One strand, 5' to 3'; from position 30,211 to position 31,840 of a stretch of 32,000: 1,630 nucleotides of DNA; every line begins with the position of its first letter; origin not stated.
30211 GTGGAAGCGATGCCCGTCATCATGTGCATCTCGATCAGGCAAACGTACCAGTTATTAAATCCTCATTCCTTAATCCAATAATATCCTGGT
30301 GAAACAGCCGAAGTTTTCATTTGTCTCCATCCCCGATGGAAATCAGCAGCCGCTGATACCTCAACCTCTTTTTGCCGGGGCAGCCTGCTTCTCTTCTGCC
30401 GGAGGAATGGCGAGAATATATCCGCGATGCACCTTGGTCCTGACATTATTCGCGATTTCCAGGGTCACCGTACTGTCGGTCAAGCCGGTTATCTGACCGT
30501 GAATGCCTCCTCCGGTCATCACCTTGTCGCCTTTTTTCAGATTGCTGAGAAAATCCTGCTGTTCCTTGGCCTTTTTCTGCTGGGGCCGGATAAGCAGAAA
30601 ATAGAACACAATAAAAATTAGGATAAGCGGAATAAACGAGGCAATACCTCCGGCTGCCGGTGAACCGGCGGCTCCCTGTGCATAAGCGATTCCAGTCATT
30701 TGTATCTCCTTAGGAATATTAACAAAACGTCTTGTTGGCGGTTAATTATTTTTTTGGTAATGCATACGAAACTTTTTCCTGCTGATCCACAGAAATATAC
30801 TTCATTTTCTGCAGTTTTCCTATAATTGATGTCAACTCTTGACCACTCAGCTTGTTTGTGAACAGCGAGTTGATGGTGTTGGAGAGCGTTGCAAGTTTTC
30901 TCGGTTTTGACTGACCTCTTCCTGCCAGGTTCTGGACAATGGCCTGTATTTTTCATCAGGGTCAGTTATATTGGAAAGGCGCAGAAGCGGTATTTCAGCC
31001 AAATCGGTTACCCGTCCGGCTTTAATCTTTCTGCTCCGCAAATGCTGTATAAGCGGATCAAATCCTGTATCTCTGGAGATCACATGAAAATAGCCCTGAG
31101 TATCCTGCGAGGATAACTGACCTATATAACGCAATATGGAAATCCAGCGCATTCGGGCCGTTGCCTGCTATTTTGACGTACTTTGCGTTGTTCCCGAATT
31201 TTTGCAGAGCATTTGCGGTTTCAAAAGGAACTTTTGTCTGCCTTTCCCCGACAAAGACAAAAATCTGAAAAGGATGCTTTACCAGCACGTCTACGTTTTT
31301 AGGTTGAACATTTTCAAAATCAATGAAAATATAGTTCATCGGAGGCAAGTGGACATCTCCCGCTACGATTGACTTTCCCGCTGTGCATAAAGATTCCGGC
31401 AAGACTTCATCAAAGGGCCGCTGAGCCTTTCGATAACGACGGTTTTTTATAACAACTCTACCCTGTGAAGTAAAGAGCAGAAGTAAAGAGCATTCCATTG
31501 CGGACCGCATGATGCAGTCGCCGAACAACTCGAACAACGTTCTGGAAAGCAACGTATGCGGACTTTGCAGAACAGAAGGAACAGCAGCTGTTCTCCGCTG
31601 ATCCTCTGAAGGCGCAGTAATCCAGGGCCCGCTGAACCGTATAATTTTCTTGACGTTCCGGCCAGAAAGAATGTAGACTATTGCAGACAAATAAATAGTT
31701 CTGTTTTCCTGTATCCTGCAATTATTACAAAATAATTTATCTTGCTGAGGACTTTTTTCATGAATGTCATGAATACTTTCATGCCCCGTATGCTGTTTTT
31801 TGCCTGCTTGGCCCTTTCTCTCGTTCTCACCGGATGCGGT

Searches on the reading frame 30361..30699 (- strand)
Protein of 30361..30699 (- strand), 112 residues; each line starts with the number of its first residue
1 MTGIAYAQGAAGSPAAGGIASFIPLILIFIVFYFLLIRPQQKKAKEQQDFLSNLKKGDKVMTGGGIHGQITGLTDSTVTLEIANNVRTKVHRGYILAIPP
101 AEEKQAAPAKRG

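Call 68: search_protein_families(library=pfam, max_evalue=0.01, proteins=[window:30361-30699:-])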
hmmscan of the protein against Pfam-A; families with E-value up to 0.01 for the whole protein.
window:30361-30699:- (112 aa): 2 families
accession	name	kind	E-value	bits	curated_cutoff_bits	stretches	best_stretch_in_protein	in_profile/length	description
PF02699.20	YajC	-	7.7e-32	109.5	28.2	1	21-95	2-76/78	Preprotein translocase subunit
PF06024.17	Orf78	-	0.0029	18.3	29.4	1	19-50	69-100/101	Orf78 (ac78)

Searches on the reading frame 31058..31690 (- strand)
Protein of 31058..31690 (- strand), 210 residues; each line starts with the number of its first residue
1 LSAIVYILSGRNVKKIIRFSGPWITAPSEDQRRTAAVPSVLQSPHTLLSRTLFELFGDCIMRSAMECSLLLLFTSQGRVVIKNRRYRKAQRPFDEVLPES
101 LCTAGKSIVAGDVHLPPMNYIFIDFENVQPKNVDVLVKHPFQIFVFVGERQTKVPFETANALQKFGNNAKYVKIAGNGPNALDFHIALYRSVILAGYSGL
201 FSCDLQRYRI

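Call 19: search_protein_families(library=pfam, max_evalue=0.001, proteins=[window:31058-31690:-])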
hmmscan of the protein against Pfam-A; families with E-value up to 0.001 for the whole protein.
window:31058-31690:- (210 aa): 1 family
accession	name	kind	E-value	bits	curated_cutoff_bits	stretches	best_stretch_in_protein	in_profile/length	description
PF18475.7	PIN7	-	4.9e-17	62.9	34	1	122-189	1-70/103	PIN domain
